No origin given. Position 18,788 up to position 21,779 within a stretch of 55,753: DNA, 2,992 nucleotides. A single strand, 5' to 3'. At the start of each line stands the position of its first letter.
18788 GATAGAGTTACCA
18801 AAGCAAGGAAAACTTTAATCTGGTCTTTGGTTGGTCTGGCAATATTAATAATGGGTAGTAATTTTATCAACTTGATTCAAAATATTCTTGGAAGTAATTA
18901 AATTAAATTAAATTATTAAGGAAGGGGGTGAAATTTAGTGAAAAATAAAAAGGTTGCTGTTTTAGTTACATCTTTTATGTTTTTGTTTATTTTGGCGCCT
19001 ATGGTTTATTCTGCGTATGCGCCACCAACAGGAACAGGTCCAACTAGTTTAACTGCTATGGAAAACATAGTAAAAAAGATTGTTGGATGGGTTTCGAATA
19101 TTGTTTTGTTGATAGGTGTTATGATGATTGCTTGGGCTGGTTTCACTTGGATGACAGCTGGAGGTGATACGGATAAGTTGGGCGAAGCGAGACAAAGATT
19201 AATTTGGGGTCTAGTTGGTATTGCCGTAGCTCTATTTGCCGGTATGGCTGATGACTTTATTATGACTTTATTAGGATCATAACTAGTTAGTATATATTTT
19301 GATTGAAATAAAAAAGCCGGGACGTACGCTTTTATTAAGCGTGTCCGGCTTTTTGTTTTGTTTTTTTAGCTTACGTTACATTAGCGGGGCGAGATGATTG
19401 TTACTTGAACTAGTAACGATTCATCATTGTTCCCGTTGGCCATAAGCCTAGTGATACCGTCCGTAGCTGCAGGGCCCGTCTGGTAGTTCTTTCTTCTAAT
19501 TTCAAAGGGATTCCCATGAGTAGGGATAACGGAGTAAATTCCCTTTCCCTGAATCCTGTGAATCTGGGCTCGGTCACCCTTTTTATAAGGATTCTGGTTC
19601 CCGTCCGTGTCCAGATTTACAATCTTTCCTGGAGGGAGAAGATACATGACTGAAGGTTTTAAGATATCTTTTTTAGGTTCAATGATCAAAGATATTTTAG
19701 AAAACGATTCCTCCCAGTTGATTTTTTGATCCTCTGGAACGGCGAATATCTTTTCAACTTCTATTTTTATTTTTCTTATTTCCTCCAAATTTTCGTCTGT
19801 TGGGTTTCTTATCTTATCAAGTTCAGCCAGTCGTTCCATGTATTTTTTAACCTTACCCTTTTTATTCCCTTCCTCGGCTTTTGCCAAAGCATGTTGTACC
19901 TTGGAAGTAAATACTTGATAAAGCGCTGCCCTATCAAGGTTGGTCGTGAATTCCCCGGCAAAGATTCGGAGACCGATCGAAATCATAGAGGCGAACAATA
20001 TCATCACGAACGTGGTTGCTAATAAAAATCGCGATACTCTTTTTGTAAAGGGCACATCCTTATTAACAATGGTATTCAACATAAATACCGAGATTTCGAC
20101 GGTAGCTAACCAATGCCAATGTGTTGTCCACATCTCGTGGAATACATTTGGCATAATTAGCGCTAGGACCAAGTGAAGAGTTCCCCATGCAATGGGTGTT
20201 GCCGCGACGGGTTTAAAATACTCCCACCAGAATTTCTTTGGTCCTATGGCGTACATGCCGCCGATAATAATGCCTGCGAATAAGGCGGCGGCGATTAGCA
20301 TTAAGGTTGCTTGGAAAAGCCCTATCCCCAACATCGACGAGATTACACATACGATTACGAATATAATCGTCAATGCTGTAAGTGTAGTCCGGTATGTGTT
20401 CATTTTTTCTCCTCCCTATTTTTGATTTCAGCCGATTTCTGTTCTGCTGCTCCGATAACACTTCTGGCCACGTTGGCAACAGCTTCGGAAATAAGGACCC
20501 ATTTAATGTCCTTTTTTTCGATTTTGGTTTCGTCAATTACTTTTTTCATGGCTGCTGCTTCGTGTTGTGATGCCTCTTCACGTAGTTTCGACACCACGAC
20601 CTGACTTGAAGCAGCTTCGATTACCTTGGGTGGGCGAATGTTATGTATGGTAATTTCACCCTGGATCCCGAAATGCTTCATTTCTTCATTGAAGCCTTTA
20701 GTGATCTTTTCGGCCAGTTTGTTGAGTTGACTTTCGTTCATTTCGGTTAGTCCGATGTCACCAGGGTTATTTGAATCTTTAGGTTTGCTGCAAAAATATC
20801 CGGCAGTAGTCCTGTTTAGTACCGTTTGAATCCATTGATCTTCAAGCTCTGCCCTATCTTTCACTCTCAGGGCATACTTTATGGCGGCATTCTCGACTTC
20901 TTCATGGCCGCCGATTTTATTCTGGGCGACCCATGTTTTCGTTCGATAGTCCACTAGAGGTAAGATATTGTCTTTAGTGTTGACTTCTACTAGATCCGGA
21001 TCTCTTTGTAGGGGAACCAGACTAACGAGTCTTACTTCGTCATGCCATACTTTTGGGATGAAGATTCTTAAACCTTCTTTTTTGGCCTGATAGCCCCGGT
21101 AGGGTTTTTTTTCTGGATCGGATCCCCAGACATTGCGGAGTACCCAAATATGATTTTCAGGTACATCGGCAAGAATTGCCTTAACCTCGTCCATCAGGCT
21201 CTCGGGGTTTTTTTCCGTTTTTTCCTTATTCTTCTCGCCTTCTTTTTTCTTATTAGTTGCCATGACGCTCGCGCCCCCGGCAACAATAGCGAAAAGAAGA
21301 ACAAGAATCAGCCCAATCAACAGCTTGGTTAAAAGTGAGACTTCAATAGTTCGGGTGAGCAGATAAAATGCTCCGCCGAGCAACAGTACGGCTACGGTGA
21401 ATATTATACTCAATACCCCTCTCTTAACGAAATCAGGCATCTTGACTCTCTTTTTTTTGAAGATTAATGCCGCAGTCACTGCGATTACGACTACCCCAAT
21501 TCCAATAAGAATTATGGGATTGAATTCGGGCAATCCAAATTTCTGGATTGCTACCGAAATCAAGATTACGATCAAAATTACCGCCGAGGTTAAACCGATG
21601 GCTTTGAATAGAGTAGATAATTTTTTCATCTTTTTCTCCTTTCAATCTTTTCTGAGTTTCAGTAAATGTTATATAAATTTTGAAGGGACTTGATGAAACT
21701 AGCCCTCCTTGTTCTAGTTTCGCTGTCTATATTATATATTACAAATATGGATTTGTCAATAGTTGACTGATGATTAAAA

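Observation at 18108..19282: Array of three tandem TrbC/VirB2-like pilin paralogues with no other T4SS component in the window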

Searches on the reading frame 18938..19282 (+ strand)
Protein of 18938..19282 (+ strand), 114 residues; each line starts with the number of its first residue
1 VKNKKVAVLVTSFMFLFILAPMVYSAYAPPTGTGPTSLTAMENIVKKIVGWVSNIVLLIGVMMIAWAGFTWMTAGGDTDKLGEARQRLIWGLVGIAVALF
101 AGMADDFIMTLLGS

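Call 3: search_protein_families(library=pfam, proteins=[window:18938-19282:+], max_evalue=10)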
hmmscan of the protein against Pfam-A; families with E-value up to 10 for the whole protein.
window:18938-19282:+ (114 aa): 5 families
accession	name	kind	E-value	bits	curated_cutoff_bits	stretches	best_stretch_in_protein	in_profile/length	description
PF18895.5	T4SS_pilin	-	6.1e-09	36.3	26.6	1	41-101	5-64/71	Type IV secretion system pilin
PF04956.18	TrbC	-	1.7e-08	35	27.9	1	3-102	5-92/98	TrbC/VIRB2 pilin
PF23906.1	DUF7248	-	0.029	14.8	27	2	42-74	6-38/58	Family of unknown function (DUF7248)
PF11190.13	DUF2976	-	0.038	14.3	28.2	1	30-98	2-68/87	Protein of unknown function (DUF2976)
PF19607.4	DUF6112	-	0.19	12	25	1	45-103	16-73/88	Family of unknown function (DUF6112)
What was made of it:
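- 18938..19282 (+): Pilin 3 (114 aa, GTG start). It is preceded by the Shine-Dalgarno-like sequence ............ at 18920-18931. PF18895 at 36.3 bits and PF04956 TrbC at 35.0 bits, both above threshold (call 3).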

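Call 10: find_homologous_proteins(query=window:18938-19282:+)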
Query window:18938-19282:+ (114 aa): 26 proteins with E <= 0.001 among 79 candidates.
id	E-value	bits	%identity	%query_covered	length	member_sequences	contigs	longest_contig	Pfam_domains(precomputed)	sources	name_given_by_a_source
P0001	2.3e-66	239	100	100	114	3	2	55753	PF18895.6,PF04956.19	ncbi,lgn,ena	-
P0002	3.9e-35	138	63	98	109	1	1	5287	PF18895.6,PF04956.19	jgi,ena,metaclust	metaclust:\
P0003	1.7e-29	120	53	98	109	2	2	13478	PF18895.6,PF04956.19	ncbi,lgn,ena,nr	ncbi:MAG: TrbC/VirB2 family protein [Candidatus Portnoybacteria bacterium]|nr:TrbC/VirB2 family prot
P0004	1.1e-28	117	52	98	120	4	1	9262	PF18895.6,PF04956.19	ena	-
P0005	2.8e-28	116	58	98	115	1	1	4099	PF18895.6,PF04956.19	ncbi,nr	ncbi:MAG: TrbC/VirB2 family protein [Patescibacteria group bacterium]|nr:TrbC/VirB2 family protein [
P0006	1.3e-27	114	57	99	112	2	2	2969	PF18895.6,PF04956.19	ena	-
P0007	2.8e-27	113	55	98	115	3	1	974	PF18895.6,PF04956.19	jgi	-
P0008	3.6e-27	113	57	98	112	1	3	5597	PF18895.6,PF04956.19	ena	-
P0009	5.0e-27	112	57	98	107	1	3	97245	PF18895.6,PF04956.19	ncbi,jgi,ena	-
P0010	5.1e-27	112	54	98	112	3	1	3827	PF18895.6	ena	-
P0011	5.5e-27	112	57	98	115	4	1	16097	PF18895.6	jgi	-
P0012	2.9e-26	110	53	99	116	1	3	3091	PF18895.6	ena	-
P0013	2.9e-26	110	60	77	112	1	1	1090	PF18895.6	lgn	-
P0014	3.6e-26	109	53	98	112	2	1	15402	PF18895.6,PF04956.19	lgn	-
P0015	3.8e-26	109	57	98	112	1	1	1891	PF18895.6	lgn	-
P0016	1.6e-24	104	55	99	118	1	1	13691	PF18895.6,PF04956.19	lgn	-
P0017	2.8e-24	103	50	97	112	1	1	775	PF18895.6,PF04956.19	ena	-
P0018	3.9e-23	100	55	87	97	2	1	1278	PF18895.6,PF04956.19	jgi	-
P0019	9.6e-23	98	46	98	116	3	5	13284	PF18895.6,PF04956.19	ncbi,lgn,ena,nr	ncbi:hypothetical protein KKE74_00965 [Patescibacteria group bacterium]|nr:hypothetical protein [Pat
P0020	4.4e-21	93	46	98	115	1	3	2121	PF18895.6,PF04956.19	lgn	-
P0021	4.1e-20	90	46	99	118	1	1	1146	PF18895.6,PF04956.19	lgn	-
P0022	5.7e-20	89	45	99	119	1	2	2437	PF18895.6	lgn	-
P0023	6.6e-20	89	47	100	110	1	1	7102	PF18895.6,PF04956.19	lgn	-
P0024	1.5e-19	88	45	98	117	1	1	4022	PF18895.6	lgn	-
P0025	6.8e-13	67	43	96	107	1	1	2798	PF18895.6,PF04956.19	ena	-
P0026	9.9e-7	47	44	60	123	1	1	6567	PF18895.6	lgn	-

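Call 11: find_encoding_contigs(protein=P0001, flank=3000, max_places=4)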
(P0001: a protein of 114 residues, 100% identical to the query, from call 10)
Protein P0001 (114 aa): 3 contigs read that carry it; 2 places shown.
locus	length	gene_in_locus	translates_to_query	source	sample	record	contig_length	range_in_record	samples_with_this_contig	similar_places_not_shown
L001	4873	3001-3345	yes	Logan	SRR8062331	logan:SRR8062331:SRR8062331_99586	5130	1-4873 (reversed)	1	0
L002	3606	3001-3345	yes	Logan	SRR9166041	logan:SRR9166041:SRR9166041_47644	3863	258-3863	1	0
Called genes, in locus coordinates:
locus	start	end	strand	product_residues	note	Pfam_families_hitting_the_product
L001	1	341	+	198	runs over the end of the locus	?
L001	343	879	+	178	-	PF01209:Ubie_methyltran, PF05175:MTS, PF06325:PrmA, PF13489:Methyltransf_23 (weak), PF13847:Methyltransf_31, PF08241:Methyltransf_11, PF08242:Methyltransf_12, PF13649:Methyltransf_25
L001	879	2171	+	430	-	PF01547:SBP_bac_1, PF13416:SBP_bac_8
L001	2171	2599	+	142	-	PF18895:T4SS_pilin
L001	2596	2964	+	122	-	PF18895:T4SS_pilin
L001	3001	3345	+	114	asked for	PF04956:TrbC, PF18895:T4SS_pilin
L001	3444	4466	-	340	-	-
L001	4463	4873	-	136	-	?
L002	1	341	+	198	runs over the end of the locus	?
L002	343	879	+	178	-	PF01209:Ubie_methyltran, PF05175:MTS, PF06325:PrmA, PF13489:Methyltransf_23 (weak), PF13847:Methyltransf_31, PF08241:Methyltransf_11, PF08242:Methyltransf_12, PF13649:Methyltransf_25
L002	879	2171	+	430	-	PF01547:SBP_bac_1, PF13416:SBP_bac_8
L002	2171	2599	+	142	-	PF18895:T4SS_pilin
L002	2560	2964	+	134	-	PF18895:T4SS_pilin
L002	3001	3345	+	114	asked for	PF04956:TrbC, PF18895:T4SS_pilin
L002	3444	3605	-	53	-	?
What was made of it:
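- Tried and rejected: The source contig is not exposed by find_encoding_contigs (call 11).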

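Call 12: find_encoding_contigs(protein=P0009, flank=10000, max_places=4)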
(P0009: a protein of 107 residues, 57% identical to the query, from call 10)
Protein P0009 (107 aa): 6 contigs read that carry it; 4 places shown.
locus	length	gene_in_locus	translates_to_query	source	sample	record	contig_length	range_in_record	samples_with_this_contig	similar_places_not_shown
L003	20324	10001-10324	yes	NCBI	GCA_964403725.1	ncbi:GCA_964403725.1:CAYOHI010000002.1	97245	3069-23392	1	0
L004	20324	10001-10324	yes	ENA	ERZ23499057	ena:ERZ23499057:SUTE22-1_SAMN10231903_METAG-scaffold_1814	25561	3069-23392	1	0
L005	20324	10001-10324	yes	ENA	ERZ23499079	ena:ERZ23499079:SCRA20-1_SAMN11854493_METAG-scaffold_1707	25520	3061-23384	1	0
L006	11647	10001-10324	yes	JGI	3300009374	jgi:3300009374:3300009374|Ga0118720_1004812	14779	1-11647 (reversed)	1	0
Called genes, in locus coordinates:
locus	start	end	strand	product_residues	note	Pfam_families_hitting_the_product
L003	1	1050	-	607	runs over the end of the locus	PF06480:FtsH_ext, PF06068:TIP49 (faint), PF00004:AAA, PF23902:AAA_lid_PRS2_C (weak), PF17862:AAA_lid_3, PF01434:Peptidase_M41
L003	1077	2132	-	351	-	PF21543:CvfB_2nd (faint), PF23459:S1_RRP5 (faint), PF00575:S1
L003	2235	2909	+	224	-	PF13483:Lactamase_B_3, PF12706:Lactamase_B_2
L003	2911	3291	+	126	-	-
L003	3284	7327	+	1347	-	PF00521:DNA_topoisoIV, PF14890:Intein_splicing, PF00521:DNA_topoisoIV, PF03989:DNA_gyraseA_C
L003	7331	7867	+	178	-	PF05175:MTS, PF06325:PrmA (weak), PF13489:Methyltransf_23, PF01209:Ubie_methyltran, PF13847:Methyltransf_31, PF08241:Methyltransf_11, PF08242:Methyltransf_12, PF13649:Methyltransf_25, +1 more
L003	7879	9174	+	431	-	PF01547:SBP_bac_1, PF13416:SBP_bac_8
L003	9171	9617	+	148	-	PF18895:T4SS_pilin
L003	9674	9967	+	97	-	PF18895:T4SS_pilin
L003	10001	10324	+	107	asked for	PF04956:TrbC, PF18895:T4SS_pilin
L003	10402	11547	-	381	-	-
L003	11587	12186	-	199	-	-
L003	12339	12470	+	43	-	-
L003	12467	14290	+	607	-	PF02366:PMT, PF13231:PMT_2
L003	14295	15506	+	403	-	PF14378:PAP2_3, PF01569:PAP2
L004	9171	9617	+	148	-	PF18895:T4SS_pilin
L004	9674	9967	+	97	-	PF18895:T4SS_pilin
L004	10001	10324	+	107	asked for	PF04956:TrbC, PF18895:T4SS_pilin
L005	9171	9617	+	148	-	PF18895:T4SS_pilin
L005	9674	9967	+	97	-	PF18895:T4SS_pilin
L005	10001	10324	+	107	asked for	PF04956:TrbC, PF18895:T4SS_pilin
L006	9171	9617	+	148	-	PF18895:T4SS_pilin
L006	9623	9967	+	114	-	PF18895:T4SS_pilin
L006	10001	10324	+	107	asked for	PF04956:TrbC, PF18895:T4SS_pilin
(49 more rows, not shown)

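Call 14: find_encoding_contigs(protein=P0003, flank=8000, max_places=2)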
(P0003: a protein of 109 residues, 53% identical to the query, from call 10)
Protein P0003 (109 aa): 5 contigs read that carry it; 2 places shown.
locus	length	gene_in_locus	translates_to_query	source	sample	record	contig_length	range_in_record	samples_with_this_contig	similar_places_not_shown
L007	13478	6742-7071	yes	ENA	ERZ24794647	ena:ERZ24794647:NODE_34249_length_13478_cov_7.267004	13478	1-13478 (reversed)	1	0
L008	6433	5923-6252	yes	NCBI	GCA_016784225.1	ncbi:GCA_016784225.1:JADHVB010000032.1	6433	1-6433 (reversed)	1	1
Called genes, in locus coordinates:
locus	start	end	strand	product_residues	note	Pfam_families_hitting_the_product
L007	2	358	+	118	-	?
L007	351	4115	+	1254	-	PF00521:DNA_topoisoIV, PF14890:Intein_splicing, PF14528:LAGLIDADG_3, PF00521:DNA_topoisoIV, PF03989:DNA_gyraseA_C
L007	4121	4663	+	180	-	PF00891:Methyltransf_2 (weak), PF13489:Methyltransf_23 (weak), PF01209:Ubie_methyltran, PF05175:MTS, PF13847:Methyltransf_31, PF08241:Methyltransf_11, PF08242:Methyltransf_12, PF13649:Methyltransf_25, +4 more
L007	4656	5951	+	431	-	PF01547:SBP_bac_1, PF13416:SBP_bac_8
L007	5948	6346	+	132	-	PF18895:T4SS_pilin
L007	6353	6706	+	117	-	PF18895:T4SS_pilin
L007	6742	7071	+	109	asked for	PF04956:TrbC, PF18895:T4SS_pilin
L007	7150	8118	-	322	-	-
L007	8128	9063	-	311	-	PF01145:Band_7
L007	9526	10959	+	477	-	-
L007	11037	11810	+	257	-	PF01784:DUF34_NIF3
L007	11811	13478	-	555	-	?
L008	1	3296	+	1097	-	PF14890:Intein_splicing, PF14528:LAGLIDADG_3, PF00521:DNA_topoisoIV, PF03989:DNA_gyraseA_C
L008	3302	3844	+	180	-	PF00891:Methyltransf_2 (weak), PF13489:Methyltransf_23 (weak), PF01209:Ubie_methyltran, PF05175:MTS, PF13847:Methyltransf_31, PF08241:Methyltransf_11, PF08242:Methyltransf_12, PF13649:Methyltransf_25, +4 more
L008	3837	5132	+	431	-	PF01547:SBP_bac_1, PF13416:SBP_bac_8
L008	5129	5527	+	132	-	PF18895:T4SS_pilin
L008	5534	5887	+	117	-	PF18895:T4SS_pilin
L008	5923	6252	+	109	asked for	PF04956:TrbC, PF18895:T4SS_pilin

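Call 15: find_encoding_contigs(protein=P0019, flank=8000, max_places=2)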
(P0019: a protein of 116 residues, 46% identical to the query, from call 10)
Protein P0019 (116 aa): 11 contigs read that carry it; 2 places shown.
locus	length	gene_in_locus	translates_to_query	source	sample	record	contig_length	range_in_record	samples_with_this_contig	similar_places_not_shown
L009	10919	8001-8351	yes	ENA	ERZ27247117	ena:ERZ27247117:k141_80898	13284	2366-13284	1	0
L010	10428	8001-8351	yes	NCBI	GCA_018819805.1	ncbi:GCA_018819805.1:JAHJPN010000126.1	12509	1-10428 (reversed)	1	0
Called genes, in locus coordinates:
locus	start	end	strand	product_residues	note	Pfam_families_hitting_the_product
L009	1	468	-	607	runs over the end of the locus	PF06480:FtsH_ext (weak), PF06068:TIP49 (faint), PF00004:AAA, PF07728:AAA_5 (faint), PF17862:AAA_lid_3, PF01434:Peptidase_M41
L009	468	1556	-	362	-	PF00575:S1 (weak), PF21710:Spt6_S1 (faint), PF23459:S1_RRP5 (faint), PF00575:S1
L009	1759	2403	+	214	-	PF13483:Lactamase_B_3, PF12706:Lactamase_B_2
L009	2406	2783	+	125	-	-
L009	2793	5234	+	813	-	PF00521:DNA_topoisoIV, PF03989:DNA_gyraseA_C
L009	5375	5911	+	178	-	PF13489:Methyltransf_23 (weak), PF01209:Ubie_methyltran, PF02475:TRM5-TYW2_MTfase (weak), PF05175:MTS, PF13847:Methyltransf_31, PF08241:Methyltransf_11, PF08242:Methyltransf_12, PF13649:Methyltransf_25, +2 more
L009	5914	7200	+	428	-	PF01547:SBP_bac_1, PF13416:SBP_bac_8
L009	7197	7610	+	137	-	PF18895:T4SS_pilin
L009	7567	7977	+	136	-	PF04956:TrbC (weak), PF18895:T4SS_pilin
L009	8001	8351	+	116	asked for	PF04956:TrbC (weak), PF18895:T4SS_pilin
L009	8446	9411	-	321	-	-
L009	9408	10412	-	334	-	-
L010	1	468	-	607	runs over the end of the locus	PF06480:FtsH_ext (weak), PF06068:TIP49 (faint), PF00004:AAA, PF17862:AAA_lid_3, PF01434:Peptidase_M41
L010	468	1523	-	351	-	PF00575:S1 (weak), PF21710:Spt6_S1 (faint), PF23459:S1_RRP5 (faint), PF00575:S1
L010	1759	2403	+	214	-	PF13483:Lactamase_B_3, PF12706:Lactamase_B_2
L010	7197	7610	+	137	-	PF18895:T4SS_pilin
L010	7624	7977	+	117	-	PF04956:TrbC (weak), PF18895:T4SS_pilin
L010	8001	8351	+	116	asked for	PF04956:TrbC (weak), PF18895:T4SS_pilin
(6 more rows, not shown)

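Call 34: predict_structure(alignment_id=A1)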
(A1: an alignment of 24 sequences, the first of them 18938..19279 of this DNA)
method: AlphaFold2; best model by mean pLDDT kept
length: 114 residues; sequences in the alignment: 24
mean_pLDDT: 80.1   pTM: 0.56
mean pLDDT of the five models: 80.1, 76.2, 74.7, 73.5, 72.0
residues with pLDDT >= 90: 41; 70-90: 50; 50-70: 23; < 50: 0
segments of 3 or more residues with pLDDT < 50: none
pLDDT, mean of each block of 10 residues (from residue 1): 67 72 60 65 81 89 94 93 93 91 80 71
secondary structure, 60 per line:
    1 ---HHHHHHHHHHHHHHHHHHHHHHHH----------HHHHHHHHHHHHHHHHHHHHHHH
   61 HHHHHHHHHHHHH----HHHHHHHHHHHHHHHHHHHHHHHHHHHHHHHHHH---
elements in order: H4-27 H38-73 H78-111

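Call 37: fold_search(model_id=the predicted structure, library=pdb)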
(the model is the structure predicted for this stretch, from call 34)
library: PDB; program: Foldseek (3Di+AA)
matches with E <= 10: 185; with E <= 0.001: 0
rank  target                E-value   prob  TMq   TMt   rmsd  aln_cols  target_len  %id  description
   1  8agb_F                1.2e+00  0.33  0.33  0.17  11.2       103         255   16  Structure of yeast oligosaccharylransferase complex with lipid-linked oligosaccharide bound (released 2022-12-07)
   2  9oox_A                1.3e+00  0.80  0.54  0.64   4.0        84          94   12  Cryo-EM Structure of the Escherichia phage HK446 Rip1 in complex with the Enterobacteria phage T6 small terminase (released 2026-02-04)
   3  6s7o_H                1.4e+00  0.25  0.34  0.36   8.0       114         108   17  Cryo-EM structure of human oligosaccharyltransferase complex OST-A (released 2019-12-18)
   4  5da9_A                1.5e+00  0.72  0.46  0.14   2.8        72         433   15  ATP-gamma-S bound Rad50 from Chaetomium thermophilum in complex with the Rad50-binding domain of Mre11 (released 2016-03-02)
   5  8pn9_H                1.8e+00  0.14  0.28  0.29   8.4       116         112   14  Structure of human oligosaccharyltransferase OST-A complex bound to NGI-1 (released 2024-05-08)
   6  9rxe_MODEL_1_A        2.0e+00  0.47  0.41  0.45   6.8        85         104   13  Solution structure of the HR1c domain of human PKN1 (released 2025-12-31)
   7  7oci_H                2.3e+00  0.21  0.33  0.17  11.4       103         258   16  Cryo-EM structure of yeast Ost6p containing oligosaccharyltransferase complex (released 2022-02-16)
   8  7qho_J                2.3e+00  0.20  0.36  0.39   7.0        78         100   14  Cytochrome bcc-aa3 supercomplex (respiratory supercomplex III2/IV2) from Corynebacterium glutamicum (as isolated) (released 2022-05-18)
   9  5ie9_C                2.3e+00  0.09  0.25  0.26  13.0        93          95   12  Crystal structure of the Bacillus-conserved MazG protein, a nucleotide pyrophosphohydrolase (released 2016-03-30)
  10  6s1k_E                2.4e+00  0.21  0.32  0.36   7.3        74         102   11  E. coli Core Signaling Unit, carrying QQQQ receptor mutation (released 2020-01-22)
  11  9a72_A                2.6e+00  0.14  0.34  0.17  19.8       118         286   12  Integrative model of YFMS-CHEW by crosslinking MS and deep learning (released 2024-09-18)
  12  8j0n_D                2.6e+00  0.12  0.29  0.22  19.9       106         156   14  cryo-EM structure of human EMC (released 2024-04-03)
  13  5z7b_B                2.7e+00  0.41  0.49  0.31  11.2       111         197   13  Crystal structure of the VanR transcription factor in complex with vanillate (released 2018-08-29)
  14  5z7b_A                2.7e+00  0.38  0.49  0.31  11.3       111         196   13  Crystal structure of the VanR transcription factor in complex with vanillate (released 2018-08-29)
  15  6lg2_A                2.7e+00  0.35  0.50  0.33  12.3       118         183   11  VanR bound to Vanillate (released 2020-02-12)
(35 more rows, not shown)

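Call 38: search_solved_structures(query=A1, max_evalue=10, show_alignments=2)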
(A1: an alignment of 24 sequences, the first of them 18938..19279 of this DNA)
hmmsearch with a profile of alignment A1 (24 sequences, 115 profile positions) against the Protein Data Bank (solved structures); distinct sequences matched with E-value up to 10: 0.
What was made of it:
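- On VirB2-type conjugative pilin (functional class): A profile search against PDB sequences gave no hit (call 38).
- A profile search of PDB sequences found nothing (call 38).
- Tried and rejected: The profile of the pilin-3 family found nothing, even at E up to 10 (call 38).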

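Call 50: search_protein_families(library=ncbifam, proteins=[window:18938-19282:+], max_evalue=0.01)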
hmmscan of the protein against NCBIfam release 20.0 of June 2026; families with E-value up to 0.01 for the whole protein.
window:18938-19282:+ (114 aa): 1 family
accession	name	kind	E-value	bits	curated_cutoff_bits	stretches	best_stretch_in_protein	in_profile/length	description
NF045849.1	ICE_MMCAP2_0565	equivalog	1.1e-05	25.1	40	1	42-100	10-68/80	Mbov_0395 family pilin-like conjugal transfer protein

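Call 67: search_protein_representatives(alignment_id=A1)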
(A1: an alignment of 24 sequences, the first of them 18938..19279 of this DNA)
Query: 24 sequences, 115 profile positions. Proteins with E-value up to 0.001 (for the whole library): 50701; up to 1e-10: 5788; up to 1e-30: 34. The best 150 are listed.
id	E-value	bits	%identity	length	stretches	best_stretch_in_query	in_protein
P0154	1.8e-73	260.0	-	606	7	36-112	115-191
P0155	4.8e-57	207.0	-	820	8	28-106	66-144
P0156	1.4e-51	189.4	-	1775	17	37-110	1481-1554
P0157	1.4e-51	189.4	-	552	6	38-111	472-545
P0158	2.8e-46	172.3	-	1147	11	6-110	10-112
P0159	6.2e-46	171.2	-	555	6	39-112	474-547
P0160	8.5e-43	161.1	-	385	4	31-112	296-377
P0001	9.4e-42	157.7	-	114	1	1-114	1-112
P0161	3.3e-41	156.0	-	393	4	41-112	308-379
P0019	4.7e-40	152.3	-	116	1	1-114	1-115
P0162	6.4e-38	145.4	-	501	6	44-113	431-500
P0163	5.8e-37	142.3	-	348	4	47-112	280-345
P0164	1.6e-36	140.9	-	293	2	31-114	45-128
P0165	3.4e-36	139.8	-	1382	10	34-104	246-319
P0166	2.7e-35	136.9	-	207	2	34-114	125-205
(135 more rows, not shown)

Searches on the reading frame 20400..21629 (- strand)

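Call 5: search_protein_families(library=pfam, proteins=[window:20400-21629:-], max_evalue=0.01)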
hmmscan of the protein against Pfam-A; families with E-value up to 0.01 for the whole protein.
window:20400-21629:- (409 aa): 2 families
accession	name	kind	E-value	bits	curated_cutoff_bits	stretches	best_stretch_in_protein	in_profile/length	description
PF01145.31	Band_7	-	1.1e-08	35.8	23.6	1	156-360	3-174/176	SPFH domain / Band 7 family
PF01545.26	Cation_efflux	-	0.0029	17.9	26.6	0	4-62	69-127/198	Cation efflux family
